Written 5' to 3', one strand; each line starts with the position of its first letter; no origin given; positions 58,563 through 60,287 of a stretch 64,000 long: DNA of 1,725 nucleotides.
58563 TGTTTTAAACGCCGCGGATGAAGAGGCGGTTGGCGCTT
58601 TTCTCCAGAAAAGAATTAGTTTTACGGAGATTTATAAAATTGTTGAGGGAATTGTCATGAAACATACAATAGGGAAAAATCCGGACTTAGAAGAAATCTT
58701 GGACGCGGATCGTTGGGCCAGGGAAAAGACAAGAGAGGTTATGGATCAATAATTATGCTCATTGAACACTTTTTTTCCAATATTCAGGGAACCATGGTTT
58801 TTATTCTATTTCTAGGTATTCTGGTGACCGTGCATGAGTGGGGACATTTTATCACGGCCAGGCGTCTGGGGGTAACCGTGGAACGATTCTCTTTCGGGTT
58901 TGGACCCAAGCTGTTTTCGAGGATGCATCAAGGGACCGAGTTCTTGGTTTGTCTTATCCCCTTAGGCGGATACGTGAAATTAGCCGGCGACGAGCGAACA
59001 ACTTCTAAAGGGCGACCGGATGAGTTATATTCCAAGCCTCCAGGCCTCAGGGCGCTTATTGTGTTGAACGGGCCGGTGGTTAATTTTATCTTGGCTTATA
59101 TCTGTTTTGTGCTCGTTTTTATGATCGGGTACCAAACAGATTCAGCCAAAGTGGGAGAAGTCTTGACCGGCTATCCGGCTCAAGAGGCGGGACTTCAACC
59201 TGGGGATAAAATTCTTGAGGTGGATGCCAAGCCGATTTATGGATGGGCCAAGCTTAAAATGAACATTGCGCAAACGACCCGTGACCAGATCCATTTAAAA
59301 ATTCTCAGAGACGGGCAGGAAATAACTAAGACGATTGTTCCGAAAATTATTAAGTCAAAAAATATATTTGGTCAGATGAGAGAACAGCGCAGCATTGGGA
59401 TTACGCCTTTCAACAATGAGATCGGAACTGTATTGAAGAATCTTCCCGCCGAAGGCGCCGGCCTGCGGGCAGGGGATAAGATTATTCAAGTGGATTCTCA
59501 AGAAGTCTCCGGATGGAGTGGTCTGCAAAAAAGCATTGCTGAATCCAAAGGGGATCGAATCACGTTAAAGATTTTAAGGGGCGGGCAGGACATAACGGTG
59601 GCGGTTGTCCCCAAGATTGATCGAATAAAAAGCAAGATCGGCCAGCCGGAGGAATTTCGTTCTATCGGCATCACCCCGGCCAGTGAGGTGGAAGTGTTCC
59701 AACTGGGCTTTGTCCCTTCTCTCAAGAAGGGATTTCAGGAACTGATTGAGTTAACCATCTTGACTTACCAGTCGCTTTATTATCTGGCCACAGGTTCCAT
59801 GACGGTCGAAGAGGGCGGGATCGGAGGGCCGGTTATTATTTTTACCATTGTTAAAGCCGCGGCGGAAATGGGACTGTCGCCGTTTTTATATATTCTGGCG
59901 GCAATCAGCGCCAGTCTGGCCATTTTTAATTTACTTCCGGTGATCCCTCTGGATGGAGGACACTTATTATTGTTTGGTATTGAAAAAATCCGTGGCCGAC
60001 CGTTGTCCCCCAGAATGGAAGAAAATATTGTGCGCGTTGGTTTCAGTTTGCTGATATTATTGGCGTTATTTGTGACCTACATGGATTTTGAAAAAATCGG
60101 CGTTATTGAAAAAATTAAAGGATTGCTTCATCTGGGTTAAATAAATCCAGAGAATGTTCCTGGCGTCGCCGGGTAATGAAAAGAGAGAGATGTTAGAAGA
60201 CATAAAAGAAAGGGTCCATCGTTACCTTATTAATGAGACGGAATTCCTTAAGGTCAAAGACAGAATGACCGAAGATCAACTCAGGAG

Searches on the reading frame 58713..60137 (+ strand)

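Call 70: search_protein_families(library=pfam, proteins=[window:58713-60137:+], max_evalue=0.00001)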
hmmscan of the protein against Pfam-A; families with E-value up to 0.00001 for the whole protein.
window:58713-60137:+ (475 aa): 6 families
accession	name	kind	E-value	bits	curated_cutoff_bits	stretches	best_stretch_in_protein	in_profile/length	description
PF02163.28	Peptidase_M50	-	3.7e-63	213.3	27.2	1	30-450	2-221/221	Peptidase family M50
PF17820.7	PDZ_6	-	6.7e-20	71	27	2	147-199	2-54/54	PDZ domain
PF13180.12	PDZ_2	-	3.8e-19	69.2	27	2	237-298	12-78/80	PDZ domain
PF00595.29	PDZ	-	9e-16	58.5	23.2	2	144-197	26-80/81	PDZ domain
PF21558.3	Pept_S41_N_bact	-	1.1e-06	28.8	27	0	156-184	15-43/87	Bacteroidetes, Peptidase, S41 family, N-terminal domain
PF14685.13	PDZ_Tricorn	-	1.9e-06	28.2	25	0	244-298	33-87/88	Tricorn protease PDZ domain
